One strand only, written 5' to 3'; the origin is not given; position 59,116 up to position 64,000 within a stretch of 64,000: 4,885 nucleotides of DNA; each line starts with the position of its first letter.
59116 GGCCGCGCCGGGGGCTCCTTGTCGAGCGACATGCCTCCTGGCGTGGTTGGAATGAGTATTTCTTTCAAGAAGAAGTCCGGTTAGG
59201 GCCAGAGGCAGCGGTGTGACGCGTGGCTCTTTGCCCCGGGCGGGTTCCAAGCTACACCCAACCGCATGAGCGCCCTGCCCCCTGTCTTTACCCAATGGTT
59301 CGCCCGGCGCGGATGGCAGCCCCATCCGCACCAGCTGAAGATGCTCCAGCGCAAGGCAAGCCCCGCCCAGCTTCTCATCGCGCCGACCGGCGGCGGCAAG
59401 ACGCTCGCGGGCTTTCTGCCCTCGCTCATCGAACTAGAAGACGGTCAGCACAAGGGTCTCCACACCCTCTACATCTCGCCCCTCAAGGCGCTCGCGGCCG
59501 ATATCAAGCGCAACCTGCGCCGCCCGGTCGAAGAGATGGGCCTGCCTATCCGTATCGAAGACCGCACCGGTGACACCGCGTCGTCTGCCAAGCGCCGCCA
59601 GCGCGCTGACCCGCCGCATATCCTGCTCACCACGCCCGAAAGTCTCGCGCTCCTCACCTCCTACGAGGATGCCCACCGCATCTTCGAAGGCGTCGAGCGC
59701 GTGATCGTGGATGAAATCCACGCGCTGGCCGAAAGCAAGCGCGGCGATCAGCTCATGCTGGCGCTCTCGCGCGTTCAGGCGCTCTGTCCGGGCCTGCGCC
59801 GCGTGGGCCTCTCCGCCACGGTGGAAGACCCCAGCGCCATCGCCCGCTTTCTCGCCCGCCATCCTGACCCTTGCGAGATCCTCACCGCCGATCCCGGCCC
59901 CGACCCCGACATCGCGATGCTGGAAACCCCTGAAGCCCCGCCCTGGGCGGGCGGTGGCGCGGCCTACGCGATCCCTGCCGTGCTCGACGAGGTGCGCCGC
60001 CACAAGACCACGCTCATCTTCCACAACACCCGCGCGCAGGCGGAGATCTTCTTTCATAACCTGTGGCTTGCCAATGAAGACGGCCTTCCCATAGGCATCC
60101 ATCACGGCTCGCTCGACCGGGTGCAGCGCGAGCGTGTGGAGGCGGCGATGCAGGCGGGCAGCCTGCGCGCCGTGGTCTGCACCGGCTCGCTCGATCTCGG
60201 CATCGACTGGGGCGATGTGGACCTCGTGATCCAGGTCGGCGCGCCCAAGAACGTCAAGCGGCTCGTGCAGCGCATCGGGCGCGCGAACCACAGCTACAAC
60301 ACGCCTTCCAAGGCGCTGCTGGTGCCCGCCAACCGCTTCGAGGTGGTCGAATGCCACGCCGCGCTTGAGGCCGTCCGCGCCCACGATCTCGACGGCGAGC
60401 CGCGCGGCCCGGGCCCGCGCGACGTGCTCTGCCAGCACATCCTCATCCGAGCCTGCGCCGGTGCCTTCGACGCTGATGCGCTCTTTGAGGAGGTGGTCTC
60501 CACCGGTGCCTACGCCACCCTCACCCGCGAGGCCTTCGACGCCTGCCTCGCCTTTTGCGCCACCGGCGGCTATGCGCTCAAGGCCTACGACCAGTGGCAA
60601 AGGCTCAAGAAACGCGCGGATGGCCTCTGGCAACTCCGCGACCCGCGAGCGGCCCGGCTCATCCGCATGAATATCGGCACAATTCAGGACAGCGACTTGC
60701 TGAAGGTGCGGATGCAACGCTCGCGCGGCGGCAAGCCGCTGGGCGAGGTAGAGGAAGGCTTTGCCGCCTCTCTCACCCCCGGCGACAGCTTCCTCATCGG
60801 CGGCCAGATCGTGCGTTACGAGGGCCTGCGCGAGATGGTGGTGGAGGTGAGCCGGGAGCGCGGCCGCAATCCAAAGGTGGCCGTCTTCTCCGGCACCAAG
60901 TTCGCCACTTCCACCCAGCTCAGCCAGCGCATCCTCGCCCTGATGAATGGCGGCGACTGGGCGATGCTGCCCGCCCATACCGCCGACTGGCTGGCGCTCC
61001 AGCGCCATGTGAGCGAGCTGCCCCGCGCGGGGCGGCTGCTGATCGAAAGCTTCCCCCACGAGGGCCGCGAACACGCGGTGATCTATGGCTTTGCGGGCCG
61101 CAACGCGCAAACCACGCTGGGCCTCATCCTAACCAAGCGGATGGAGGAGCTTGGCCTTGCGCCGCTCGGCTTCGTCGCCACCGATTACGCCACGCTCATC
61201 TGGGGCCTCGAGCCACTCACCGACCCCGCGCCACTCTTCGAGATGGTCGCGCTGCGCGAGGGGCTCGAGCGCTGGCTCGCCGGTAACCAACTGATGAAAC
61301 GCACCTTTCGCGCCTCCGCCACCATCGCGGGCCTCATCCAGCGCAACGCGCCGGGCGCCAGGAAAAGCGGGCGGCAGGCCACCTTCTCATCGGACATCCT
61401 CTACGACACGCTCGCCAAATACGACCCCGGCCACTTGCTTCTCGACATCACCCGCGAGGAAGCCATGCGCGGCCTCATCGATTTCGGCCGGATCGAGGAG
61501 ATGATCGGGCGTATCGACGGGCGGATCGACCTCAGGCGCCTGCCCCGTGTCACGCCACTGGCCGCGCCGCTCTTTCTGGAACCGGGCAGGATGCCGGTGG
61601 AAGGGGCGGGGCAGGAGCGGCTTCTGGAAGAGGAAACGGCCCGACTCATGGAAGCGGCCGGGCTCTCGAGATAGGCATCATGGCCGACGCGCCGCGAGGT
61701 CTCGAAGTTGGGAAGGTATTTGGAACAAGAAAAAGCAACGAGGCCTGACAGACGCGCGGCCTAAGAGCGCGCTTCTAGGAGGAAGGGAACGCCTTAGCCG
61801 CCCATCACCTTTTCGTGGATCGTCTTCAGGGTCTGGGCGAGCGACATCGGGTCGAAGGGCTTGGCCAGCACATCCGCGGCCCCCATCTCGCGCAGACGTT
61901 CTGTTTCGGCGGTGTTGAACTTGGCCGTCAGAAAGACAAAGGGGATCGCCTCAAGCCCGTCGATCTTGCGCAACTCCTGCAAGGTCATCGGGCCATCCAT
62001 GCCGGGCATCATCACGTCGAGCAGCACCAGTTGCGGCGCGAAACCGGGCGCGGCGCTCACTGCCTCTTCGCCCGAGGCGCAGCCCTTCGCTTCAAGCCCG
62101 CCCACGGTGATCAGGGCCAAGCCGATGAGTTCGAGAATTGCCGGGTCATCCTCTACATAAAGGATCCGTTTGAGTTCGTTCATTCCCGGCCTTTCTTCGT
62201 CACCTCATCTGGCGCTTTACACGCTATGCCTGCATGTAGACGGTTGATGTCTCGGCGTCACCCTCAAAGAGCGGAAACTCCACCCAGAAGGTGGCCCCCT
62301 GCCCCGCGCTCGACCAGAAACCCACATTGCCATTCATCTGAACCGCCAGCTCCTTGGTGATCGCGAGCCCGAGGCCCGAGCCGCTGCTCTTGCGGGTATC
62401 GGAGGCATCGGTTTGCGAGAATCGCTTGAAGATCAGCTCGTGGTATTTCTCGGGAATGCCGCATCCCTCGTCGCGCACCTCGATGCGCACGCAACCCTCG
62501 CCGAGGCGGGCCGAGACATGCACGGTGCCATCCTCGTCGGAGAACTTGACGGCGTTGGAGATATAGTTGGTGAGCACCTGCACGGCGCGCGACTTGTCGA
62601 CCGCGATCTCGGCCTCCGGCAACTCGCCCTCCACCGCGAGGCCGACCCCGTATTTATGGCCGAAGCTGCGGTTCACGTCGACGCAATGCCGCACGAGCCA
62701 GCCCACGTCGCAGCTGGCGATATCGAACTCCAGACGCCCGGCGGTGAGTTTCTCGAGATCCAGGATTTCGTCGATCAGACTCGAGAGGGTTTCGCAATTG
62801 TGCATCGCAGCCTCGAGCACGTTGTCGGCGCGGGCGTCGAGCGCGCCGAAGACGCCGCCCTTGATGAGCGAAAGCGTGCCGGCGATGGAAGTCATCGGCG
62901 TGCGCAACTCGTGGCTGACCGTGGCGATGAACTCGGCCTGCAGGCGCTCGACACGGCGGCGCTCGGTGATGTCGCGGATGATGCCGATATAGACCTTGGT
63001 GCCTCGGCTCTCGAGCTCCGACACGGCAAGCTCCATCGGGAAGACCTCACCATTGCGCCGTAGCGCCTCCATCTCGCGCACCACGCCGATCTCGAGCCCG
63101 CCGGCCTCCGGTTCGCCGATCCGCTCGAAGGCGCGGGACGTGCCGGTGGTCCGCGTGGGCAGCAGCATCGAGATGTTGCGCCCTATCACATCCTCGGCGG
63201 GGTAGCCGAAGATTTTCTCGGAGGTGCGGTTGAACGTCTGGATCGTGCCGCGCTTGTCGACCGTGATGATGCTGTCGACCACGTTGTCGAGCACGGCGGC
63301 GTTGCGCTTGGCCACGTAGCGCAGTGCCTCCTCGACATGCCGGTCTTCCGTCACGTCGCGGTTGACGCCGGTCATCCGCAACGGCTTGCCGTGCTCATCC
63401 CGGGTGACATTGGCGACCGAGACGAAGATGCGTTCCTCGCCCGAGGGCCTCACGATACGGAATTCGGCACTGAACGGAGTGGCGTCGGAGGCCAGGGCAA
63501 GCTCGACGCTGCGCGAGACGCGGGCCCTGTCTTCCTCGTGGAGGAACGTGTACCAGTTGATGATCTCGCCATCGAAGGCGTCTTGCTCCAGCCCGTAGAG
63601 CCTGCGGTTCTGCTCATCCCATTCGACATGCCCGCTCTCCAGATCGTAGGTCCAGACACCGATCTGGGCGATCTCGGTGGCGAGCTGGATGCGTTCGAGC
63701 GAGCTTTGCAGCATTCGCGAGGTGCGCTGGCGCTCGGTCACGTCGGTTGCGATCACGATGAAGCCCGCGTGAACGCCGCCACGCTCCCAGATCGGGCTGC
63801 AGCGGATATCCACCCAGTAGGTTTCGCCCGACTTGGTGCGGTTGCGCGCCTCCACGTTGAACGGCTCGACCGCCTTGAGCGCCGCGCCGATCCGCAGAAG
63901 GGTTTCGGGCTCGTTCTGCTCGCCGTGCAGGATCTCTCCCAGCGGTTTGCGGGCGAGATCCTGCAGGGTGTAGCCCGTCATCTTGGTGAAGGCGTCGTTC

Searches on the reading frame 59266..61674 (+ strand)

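Call 41: search_protein_families(library=pfam, proteins=[window:59266-61674:+], max_evalue=0.001)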
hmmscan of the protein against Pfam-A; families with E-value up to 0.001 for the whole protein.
window:59266-61674:+ (802 aa): 5 families
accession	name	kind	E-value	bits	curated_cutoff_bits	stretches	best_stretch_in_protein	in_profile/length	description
PF08494.16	DEAD_assoc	-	2.4e-46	158.4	23.5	1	585-766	1-191/191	DEAD/H associated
PF19306.5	WH_Lhr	-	9.9e-38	129.6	27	1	370-537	3-167/168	Large helicase-related protein, winged helix domain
PF00270.35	DEAD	-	1.8e-26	93.3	26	1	36-187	18-161/167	DEAD/DEAH box helicase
PF00271.37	Helicase_C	-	8.3e-18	65.1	23.5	1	240-340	10-106/110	Helicase conserved C-terminal domain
PF04851.21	ResIII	-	8.2e-07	29.5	22.5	1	34-187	25-163/164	Type III restriction enzyme, res subunit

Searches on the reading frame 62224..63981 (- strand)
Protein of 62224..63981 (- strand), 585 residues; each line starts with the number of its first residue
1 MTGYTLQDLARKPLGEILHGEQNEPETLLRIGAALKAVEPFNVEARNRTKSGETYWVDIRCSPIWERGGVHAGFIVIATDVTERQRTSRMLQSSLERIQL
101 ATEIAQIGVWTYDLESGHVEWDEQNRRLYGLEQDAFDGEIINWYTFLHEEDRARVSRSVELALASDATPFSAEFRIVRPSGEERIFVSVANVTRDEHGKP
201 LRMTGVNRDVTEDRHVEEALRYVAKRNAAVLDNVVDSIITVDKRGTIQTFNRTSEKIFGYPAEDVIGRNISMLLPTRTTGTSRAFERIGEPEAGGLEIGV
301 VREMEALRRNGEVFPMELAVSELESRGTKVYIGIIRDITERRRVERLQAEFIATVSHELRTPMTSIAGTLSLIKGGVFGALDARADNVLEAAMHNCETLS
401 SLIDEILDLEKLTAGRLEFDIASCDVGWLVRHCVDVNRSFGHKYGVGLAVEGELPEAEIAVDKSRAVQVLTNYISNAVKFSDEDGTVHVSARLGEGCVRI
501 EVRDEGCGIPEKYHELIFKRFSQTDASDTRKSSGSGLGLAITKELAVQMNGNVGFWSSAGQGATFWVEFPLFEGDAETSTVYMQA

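Call 80: search_protein_families(library=ncbifam, proteins=[window:62224-63981:-], max_evalue=0.00001)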
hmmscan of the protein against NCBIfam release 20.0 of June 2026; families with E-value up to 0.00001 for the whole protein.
window:62224-63981:- (585 aa): 90 families (the best 25 are shown)
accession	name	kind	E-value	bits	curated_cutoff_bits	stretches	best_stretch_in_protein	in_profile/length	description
NF046044.1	PnpS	equivalog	1.7e-60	205.1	400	1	215-570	45-390/390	two-component system histidine kinase PnpS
NF033092.0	HK_WalK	equivalog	4e-59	200.7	725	1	225-570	258-593/594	cell wall metabolism sensor histidine kinase WalK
NF047874.1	MASE3_PAS_HK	subfamily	1.1e-56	192.9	560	1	209-575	249-629/655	MASE3 domain-containing sensor histidine kinase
NF041777.1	sens_FixL_Rhizob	equivalog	1.1e-50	172.7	850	1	103-571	3-481/485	sensor protein FixL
TIGR02966.1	phoR_proteo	equivalog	5.7e-50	170.2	334.2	1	225-569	6-333/333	phosphate regulon sensor histidine kinase PhoR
TIGR02956.1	TMAO_torS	equivalog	2.9e-48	164.7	676.5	1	346-580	462-691/967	TMAO reductase system sensor histidine kinase/response regulator TorS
NF007298.0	PRK09776.1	equivalog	1.7e-47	162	1135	1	37-346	370-678/1111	diguanylate cyclase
TIGR00229.1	sensory_box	domain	6.2e-46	155.6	22.9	3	228-346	8-124/126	PAS domain S-box protein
NF008468.0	PRK11360.1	equivalog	1.6e-45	155.6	646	1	218-576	261-613/616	two-component system sensor histidine kinase AtoS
NF008302.0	PRK11091.1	equivalog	2.9e-43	148.1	838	1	332-573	260-507/779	aerobic respiration two-component sensor histidine kinase ArcB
NF040691.1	MtrAB_MtrB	equivalog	8.2e-42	143.9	450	1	336-576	259-497/507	MtrAB system histidine kinase MtrB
NF041947.1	LuxQ_Vibrio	equivalog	2.1e-40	138.4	1200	1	344-577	468-702/843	quorum-sensing autoinducer 2 sensor kinase/phosphatase LuxQ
NF008318.0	PRK11107.1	equivalog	8e-40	136.7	890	1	345-572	290-519/920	two-component sensor histidine kinase BarA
NF041880.1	EPS_EpsF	equivalog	6e-39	133.9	900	1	320-570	238-492/492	response regulator EpsF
NF052573.1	HisKinEspAMyxo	equivalog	7.5e-38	130.1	1400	1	84-580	118-620/755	serine histidine kinase EspA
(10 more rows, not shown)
